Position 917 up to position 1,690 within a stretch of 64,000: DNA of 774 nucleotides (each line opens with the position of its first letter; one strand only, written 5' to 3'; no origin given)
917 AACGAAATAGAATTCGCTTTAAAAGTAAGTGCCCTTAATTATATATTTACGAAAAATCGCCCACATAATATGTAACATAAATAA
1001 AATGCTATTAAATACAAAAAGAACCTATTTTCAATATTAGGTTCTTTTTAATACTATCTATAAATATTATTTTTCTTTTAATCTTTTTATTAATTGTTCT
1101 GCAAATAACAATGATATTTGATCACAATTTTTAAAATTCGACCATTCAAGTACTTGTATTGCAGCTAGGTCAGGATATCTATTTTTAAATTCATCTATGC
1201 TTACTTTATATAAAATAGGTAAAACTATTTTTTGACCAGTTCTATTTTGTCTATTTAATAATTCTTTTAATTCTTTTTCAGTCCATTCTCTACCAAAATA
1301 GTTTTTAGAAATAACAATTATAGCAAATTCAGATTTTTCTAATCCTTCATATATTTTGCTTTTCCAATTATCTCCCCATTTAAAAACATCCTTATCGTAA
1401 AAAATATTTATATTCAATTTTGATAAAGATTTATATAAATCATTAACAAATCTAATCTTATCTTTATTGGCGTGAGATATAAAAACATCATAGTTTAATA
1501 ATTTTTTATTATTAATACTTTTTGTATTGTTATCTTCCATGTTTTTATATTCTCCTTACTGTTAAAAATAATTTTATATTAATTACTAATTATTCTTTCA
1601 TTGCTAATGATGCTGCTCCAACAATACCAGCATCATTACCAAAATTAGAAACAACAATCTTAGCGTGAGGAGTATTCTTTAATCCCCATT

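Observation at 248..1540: Minimal stand-alone TIR protein convergent with an unknown 247-aa protein: candidate TIR-based immune module without a known effector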

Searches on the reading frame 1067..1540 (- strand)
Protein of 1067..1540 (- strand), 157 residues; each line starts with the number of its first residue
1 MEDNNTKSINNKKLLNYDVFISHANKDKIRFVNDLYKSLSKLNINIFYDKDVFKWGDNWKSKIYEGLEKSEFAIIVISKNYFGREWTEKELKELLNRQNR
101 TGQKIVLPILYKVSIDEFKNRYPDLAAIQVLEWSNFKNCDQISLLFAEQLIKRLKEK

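Call 4: search_protein_families(library=pfam, proteins=[window:1067-1540:-], max_evalue=1)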
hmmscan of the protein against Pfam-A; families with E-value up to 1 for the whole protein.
window:1067-1540:- (157 aa): 6 families
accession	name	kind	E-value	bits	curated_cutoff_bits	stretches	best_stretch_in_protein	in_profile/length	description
PF13676.11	TIR_2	-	6.3e-22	78.8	28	1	19-134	1-109/122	TIR domain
PF01582.25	TIR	-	9.8e-19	68.3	21.3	1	16-119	1-104/179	TIR domain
PF08937.16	ThsB_TIR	-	0.001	19.9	21.2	1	20-101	1-86/100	Thoeris protein ThsB, TIR-like domain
PF10137.14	CAP12-PCTIR_TIR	-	0.0056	17.1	24.7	1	19-99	2-78/119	CAP12/Pycsar effector protein, TIR domain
PF12630.12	Pox_polyA_pol_N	-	0.14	13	27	1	6-46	29-69/108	Poxvirus poly(A) polymerase N-terminal domain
PF19184.5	DUF5866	-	0.2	11.8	25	1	133-155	35-57/74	Family of unknown function (DUF5866)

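Call 5: search_protein_families(library=padloc, proteins=[window:1067-1540:-], max_evalue=1)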
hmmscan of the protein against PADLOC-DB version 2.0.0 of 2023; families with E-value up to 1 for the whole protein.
window:1067-1540:- (157 aa): 12 families
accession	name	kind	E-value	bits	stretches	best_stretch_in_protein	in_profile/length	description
PDLC05062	PDC-S66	-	7.8e-40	135.1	1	6-134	138-265/282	-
PDLC00417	ThsB1|ThsB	-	2.6e-22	77.7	1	13-128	163-278/303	TIR-like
PDLC02961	RT-TIR_XII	-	1.3e-15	55.3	1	6-135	337-459/475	single gene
PDLC02962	RT-TIR_XII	-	1.3e-15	55.3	1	6-136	335-464/478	single gene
PDLC03015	TIR-NLR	-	2.7e-11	40.9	1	19-125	4-108/824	-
PDLC00426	ThsB1|ThsB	-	4.8e-07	27.4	1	5-92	228-319/352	TIR-like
PDLC02421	Aga_TIR-PNTD1-PNTD2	-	1.8e-06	25.4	1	19-114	6-102/430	Class I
PDLC02403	Aga_TIR-PNTD1-PNTD2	-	4.9e-06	23.8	1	19-120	5-106/443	Class I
PDLC02012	SAVED5--SAVED_TIR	-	1.2e-05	22.6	1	18-118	15-110/404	-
PDLC00424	ThsB1|ThsB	-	0.00032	18.5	1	17-132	102-215/234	TIR-like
PDLC03957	bSEFIR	-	0.00045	18.1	1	12-81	37-105/412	-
PDLC00434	ThsB1|ThsB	-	0.00077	16.6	1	18-99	140-220/396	TIR-like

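Call 9: find_encoding_contigs(protein=window:1070-1540:-, flank=10000, max_places=10)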
Protein window:1070-1540:- (157 aa): 2 contigs read that carry it; 2 places shown.
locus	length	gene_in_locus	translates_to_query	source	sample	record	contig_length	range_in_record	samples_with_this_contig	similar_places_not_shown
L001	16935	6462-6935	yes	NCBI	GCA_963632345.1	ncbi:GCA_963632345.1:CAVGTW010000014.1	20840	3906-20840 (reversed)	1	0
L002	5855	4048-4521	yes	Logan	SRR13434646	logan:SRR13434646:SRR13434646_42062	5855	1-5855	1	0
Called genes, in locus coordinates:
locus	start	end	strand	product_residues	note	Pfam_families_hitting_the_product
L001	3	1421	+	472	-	?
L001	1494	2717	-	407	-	-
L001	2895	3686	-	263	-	PF00702:Hydrolase (faint), PF08282:Hydrolase_3, PF05116:S6PP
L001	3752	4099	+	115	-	-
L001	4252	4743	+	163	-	-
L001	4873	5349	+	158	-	-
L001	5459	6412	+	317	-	PF00480:ROK, PF01869:BcrAD_BadFG (faint)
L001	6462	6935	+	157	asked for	PF01582:TIR, PF13676:TIR_2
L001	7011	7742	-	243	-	-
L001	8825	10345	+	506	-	-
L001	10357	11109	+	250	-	-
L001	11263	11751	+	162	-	PF01257:2Fe-2S_thioredx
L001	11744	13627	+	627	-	PF01257:2Fe-2S_thioredx, PF01512:Complex1_51K, PF10531:SLBB, PF10589:NADH_4Fe-4S, PF00037:Fer4 (weak), PF12797:Fer4_2 (weak), PF13237:Fer4_10, PF12838:Fer4_7, +4 more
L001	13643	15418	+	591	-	PF13510:Fer2_4, PF10588:NADH-G_4Fe-4S_3, PF12838:Fer4_7, PF13237:Fer4_10 (weak), PF22117:Fer4_Nqo3 (weak), PF00037:Fer4 (weak), PF02906:Fe_hyd_lg_C, PF02256:Fe_hyd_SSU, +1 more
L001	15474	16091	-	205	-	PF00027:cNMP_binding, PF13545:HTH_Crp_2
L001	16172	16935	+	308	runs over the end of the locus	-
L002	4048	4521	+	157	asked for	PF01582:TIR, PF13676:TIR_2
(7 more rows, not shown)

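Call 12: find_homologous_proteins(query=window:1070-1540:-)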
Query window:1070-1540:- (157 aa): 769 proteins with E <= 0.001 among 835 candidates; the best 120 are listed.
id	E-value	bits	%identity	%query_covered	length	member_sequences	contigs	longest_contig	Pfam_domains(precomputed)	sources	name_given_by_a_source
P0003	3.2e-96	337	100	100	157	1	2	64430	PF01582.26,PF13676.12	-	-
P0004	1.1e-56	209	67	92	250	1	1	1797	PF01582.26,PF13676.12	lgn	-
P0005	1.3e-56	209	66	90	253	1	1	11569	PF01582.26,PF13676.12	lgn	-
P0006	2.6e-56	208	67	92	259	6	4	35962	PF01582.26,PF13676.12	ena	-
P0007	4.3e-56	207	63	94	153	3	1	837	PF01582.26,PF13676.12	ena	-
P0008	8.4e-56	206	61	99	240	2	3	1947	PF01582.26,PF13676.12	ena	-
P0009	1.7e-55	205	62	96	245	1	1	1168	PF01582.26,PF13676.12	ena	-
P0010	2.5e-55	205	59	99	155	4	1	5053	PF01582.26,PF13676.12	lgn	-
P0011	3.9e-55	204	60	97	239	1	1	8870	PF01582.26,PF13676.12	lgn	-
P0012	5.4e-55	203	66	92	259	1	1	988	PF01582.26,PF13676.12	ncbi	-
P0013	5.5e-55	203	62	96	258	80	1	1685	PF01582.26,PF13676.12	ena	-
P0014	6.9e-55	203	66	92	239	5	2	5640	PF01582.26,PF13676.12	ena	-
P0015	7.9e-55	203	62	92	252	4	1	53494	PF01582.26,PF13676.12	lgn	-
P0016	1.0e-54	203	64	92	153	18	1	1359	PF01582.26,PF13676.12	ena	-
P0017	1.9e-54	202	63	96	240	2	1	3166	PF01582.26,PF13676.12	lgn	-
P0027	8.1e-54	200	60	96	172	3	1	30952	PF01582.26,PF13676.12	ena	-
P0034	1.5e-53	199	59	97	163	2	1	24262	PF01582.26,PF13676.12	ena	-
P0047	3.1e-53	198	60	92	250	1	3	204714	PF01582.26,PF13676.12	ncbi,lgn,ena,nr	ncbi:MAG: toll/interleukin-1 receptor domain-containing protein [Lachnospiraceae bacterium]|nr:toll/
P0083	2.3e-52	195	59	94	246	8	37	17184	PF01582.26,PF13676.12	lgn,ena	-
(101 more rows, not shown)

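Call 24: search_solved_structures(query=window:1070-1540:-, max_evalue=0.001, show_alignments=3)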
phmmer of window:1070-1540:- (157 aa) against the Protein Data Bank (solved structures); distinct sequences matched with E-value up to 0.001: 30.
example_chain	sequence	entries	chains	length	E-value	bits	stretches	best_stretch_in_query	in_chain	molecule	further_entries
4lzp_B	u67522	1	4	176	7.8e-24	87.6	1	15-142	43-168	Putative uncharacterized protein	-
4c7m_A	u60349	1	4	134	2.5e-23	85.9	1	16-142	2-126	Toll/interleukin-1 receptor domain-containing protein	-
4lqc_A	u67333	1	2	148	7.5e-23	84.4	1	16-142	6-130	TcpB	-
8g83_A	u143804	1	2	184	6.4e-22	81.4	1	16-151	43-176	NAD(+) hydrolase AbTIR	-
7uwg_A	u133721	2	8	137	7.4e-22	81.2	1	16-133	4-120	Molecular chaperone Tir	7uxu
7uxr_A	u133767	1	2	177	1.4e-19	73.8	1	16-131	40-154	TIR domain protein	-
3h16_A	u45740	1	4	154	2.8e-18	69.6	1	16-142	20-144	TIR protein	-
7jlv_A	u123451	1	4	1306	9.6e-12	48.3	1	16-119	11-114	Disease resistance protein Roq1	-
7jlu_A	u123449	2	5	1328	1e-11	48.3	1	16-119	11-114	Disease resistance protein Roq1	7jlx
3ozi_A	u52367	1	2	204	3.2e-11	46.6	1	14-118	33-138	L6tr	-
3jrn_A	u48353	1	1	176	5.4e-11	45.9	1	15-116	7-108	AT1G72930 protein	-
7vu8_B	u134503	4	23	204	1.1e-10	44.9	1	14-119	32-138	Flax rust resistance protein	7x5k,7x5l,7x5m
5ku7_A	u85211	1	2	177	1.7e-09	41.1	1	11-117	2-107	TIR-NB-LRR type resistance protein RPV1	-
6o0w_A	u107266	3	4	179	1.1e-08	38.4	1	11-116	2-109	TIR-NB-LRR type resistance protein RUN1 | Disease resistance protein RUN1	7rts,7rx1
9m0n_A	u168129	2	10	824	1.2e-08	38.3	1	19-124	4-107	Tetratricopeptide repeat protein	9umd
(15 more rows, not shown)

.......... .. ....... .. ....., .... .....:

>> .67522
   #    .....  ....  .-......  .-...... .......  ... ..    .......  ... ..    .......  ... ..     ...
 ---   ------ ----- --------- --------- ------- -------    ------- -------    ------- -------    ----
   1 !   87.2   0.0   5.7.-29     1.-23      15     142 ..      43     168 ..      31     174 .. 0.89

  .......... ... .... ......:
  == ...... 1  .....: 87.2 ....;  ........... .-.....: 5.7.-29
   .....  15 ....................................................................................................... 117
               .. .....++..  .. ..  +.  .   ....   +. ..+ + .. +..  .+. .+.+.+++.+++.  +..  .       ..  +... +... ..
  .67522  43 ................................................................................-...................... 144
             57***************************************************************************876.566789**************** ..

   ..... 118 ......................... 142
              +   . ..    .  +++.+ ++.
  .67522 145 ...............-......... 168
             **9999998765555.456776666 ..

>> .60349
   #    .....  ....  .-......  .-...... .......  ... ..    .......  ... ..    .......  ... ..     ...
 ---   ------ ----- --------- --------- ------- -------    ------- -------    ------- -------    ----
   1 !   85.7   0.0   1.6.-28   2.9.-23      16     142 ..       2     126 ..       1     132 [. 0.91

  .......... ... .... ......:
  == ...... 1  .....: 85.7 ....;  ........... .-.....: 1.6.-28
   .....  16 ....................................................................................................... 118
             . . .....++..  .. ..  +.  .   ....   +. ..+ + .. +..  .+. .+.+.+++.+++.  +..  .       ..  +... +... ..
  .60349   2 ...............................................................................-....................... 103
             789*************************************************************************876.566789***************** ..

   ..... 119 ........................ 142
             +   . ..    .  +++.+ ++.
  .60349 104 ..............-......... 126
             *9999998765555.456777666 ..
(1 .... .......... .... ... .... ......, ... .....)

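Call 25: search_protein_families(library=ncbifam, proteins=[window:1070-1540:-, P0047], max_evalue=1)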
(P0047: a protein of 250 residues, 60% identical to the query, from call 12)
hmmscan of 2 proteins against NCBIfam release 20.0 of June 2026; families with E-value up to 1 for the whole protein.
window:1070-1540:- (157 aa): 3 families
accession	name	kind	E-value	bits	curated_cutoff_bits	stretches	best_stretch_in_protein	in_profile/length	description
NF042941.1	Retron_TIR_antiphage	equivalog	1.9e-26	92.9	600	1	11-135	334-457/464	TIR domain-containing anti-phage reverse transcriptase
NF058526.1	Thoeris_type3_ThcB4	equivalog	4.1e-09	35.8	220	1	19-94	130-205/375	Thoeris type III anti-phage system protein ThcB4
NF040588.1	FxsC_Nterm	equivalog_domain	0.00013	21.9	130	1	46-112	48-119/182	TIR-like protein FxsC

P0047 (250 aa): 3 families
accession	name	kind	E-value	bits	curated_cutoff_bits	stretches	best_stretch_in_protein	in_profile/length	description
NF042941.1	Retron_TIR_antiphage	equivalog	2.3e-28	99.2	600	1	95-224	324-452/464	TIR domain-containing anti-phage reverse transcriptase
NF058526.1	Thoeris_type3_ThcB4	equivalog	2.2e-06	26.8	220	1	113-187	130-204/375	Thoeris type III anti-phage system protein ThcB4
NF040588.1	FxsC_Nterm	equivalog_domain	0.0014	18.6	130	1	140-205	48-118/182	TIR-like protein FxsC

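Call 26: search_protein_families(library=phrogs, proteins=[window:1070-1540:-], max_evalue=1)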
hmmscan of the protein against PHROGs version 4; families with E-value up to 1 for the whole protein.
window:1070-1540:- (157 aa): 5 families
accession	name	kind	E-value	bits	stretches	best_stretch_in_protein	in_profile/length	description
phrog_15646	-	unknown function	1.4e-31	111.1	1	9-127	151-270/293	-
phrog_9211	-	unknown function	7.2e-21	75.7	1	16-126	132-241/268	-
phrog_22776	-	unknown function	0.006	17.8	1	18-82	8-75/131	-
phrog_6988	-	unknown function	0.015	16.2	1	16-98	3-94/135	-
phrog_22449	-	unknown function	0.16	13.7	1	57-100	34-78/80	-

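Call 48: find_related_loci(query=A1, collection=viral_contigs, flank=6000)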
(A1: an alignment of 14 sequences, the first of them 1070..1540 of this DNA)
Query A1 (157 aa) in viral_contigs; peptide patterns used: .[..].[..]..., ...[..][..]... (x = any residue, [..] = any of these).
39 stretches matched a pattern; 3 encode a relative of the query (tblastn E <= 1e-3); 3 distinct loci.
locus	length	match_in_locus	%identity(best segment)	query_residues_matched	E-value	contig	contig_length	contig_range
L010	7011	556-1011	58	3-155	1e-58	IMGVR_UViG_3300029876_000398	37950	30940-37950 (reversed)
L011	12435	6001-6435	59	12-157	2e-57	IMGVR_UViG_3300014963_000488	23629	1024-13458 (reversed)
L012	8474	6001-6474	55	2-155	5e-57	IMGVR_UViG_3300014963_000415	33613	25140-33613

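Call 52: find_encoding_contigs(protein=P0006, flank=8000, max_places=5)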
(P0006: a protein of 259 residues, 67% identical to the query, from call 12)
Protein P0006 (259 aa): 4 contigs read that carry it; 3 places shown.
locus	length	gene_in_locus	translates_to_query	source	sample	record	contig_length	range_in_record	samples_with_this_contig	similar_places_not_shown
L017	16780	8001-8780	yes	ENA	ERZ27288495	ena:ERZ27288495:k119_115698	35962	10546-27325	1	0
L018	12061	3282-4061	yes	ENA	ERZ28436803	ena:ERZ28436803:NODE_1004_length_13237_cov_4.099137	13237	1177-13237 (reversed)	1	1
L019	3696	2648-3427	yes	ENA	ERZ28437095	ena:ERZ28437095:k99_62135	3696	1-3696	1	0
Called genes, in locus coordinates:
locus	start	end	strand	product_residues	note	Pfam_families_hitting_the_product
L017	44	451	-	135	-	-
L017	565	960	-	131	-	-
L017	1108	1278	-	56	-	-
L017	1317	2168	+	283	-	PF01381:HTH_3, PF08279:HTH_11 (faint), PF12844:HTH_19 (faint)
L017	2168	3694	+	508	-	PF00239:Resolvase, PF07508:Recombinase, PF13408:Zn_ribbon_recom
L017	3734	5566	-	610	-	PF03235:GmrSD_N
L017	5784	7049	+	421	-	PF01555:N6_N4_Mtase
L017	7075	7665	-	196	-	PF09568:RE_MjaI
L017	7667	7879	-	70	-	PF13560:HTH_31 (weak), PF12844:HTH_19 (weak), PF01381:HTH_3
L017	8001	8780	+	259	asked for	PF01582:TIR, PF13676:TIR_2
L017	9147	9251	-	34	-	-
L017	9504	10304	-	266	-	PF00722:Glyco_hydro_16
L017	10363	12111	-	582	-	PF02368:Big_2, PF22359:Big-like (faint), PF02368:Big_2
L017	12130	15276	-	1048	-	PF01915:Glyco_hydro_3_C, PF00933:Glyco_hydro_3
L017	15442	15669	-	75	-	PF14501:HATPase_c_5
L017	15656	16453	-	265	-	PF00072:Response_reg, PF04397:LytTR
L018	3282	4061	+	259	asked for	PF01582:TIR, PF13676:TIR_2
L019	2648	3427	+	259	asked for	PF01582:TIR, PF13676:TIR_2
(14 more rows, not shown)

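Call 53: find_encoding_contigs(protein=P0034, flank=8000, max_places=4)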
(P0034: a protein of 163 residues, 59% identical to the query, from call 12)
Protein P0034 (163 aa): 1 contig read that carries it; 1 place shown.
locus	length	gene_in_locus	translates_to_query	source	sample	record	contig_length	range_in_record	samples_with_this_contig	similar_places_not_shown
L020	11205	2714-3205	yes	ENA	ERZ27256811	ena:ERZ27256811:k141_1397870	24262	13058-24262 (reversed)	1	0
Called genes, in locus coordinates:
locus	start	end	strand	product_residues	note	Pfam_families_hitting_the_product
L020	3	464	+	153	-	?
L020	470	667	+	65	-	-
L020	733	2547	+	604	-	PF00239:Resolvase, PF07508:Recombinase, PF13408:Zn_ribbon_recom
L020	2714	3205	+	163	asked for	PF01582:TIR, PF13676:TIR_2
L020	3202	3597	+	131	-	-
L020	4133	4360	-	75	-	-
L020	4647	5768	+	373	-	-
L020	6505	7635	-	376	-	PF03462:PCRF, PF00472:RF-1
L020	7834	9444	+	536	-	PF01368:DHH, PF07085:DRTGG (faint), PF00571:CBS (weak), PF02833:DHHA2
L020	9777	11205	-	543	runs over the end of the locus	PF12733:Cadherin-like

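Call 54: find_encoding_contigs(protein=P0027, flank=8000, max_places=4)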
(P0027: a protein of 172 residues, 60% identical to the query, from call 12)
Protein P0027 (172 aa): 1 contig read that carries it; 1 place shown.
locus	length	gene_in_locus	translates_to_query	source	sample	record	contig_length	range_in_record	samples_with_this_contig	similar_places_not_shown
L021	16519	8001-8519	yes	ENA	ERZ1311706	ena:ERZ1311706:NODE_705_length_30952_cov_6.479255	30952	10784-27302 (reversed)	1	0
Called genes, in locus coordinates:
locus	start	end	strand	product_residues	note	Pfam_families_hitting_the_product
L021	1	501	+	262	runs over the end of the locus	-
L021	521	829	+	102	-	-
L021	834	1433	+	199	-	PF02525:Flavodoxin_2, PF03358:FMN_red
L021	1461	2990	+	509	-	PF00817:IMS, PF11799:IMS_C (weak)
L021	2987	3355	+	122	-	PF06803:DUF1232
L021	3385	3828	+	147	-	PF08863:YolD (weak)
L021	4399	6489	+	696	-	PF12161:HsdM_N, PF02384:N6_Mtase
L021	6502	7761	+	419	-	PF01420:Methylase_S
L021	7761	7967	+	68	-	-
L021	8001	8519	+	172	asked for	PF01582:TIR, PF13676:TIR_2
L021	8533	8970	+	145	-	-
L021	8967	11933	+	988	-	PF04313:HSDR_N, PF00270:DEAD (weak), PF04851:ResIII, PF18766:SWI2_SNF2, PF22679:T1R_D3-like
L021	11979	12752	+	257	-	PF18144:SMODS, PF01909:NTP_transf_2 (weak)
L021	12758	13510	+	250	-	-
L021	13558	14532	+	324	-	PF13280:WYL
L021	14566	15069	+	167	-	-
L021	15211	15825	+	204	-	PF09339:HTH_IclR (weak), PF00717:Peptidase_S24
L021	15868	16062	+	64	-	-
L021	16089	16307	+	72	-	-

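Call 61: search_protein_families(library=padloc, proteins=[L020:3202-3594:+], max_evalue=0.001)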
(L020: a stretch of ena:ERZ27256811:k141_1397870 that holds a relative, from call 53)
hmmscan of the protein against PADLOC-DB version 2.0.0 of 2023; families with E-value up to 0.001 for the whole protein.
L020:3202-3594:+ (131 aa): 0 families

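Call 62: search_protein_families(library=pfam, proteins=[L020:3202-3594:+, L021:8533-8967:+, P0006], max_evalue=0.01)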
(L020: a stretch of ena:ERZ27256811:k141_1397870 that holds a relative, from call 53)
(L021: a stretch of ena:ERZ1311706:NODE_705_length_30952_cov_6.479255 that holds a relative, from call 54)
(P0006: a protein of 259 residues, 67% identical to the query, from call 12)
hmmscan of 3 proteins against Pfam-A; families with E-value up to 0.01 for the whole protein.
L020:3202-3594:+ (131 aa): 0 families

L021:8533-8967:+ (145 aa): 0 families

P0006 (259 aa): 2 families
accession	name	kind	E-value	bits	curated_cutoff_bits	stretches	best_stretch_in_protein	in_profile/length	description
PF13676.11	TIR_2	-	3.1e-20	73.3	28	1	123-238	1-109/122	TIR domain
PF01582.25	TIR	-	1.4e-13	51.5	21.3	1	121-218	2-99/179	TIR domain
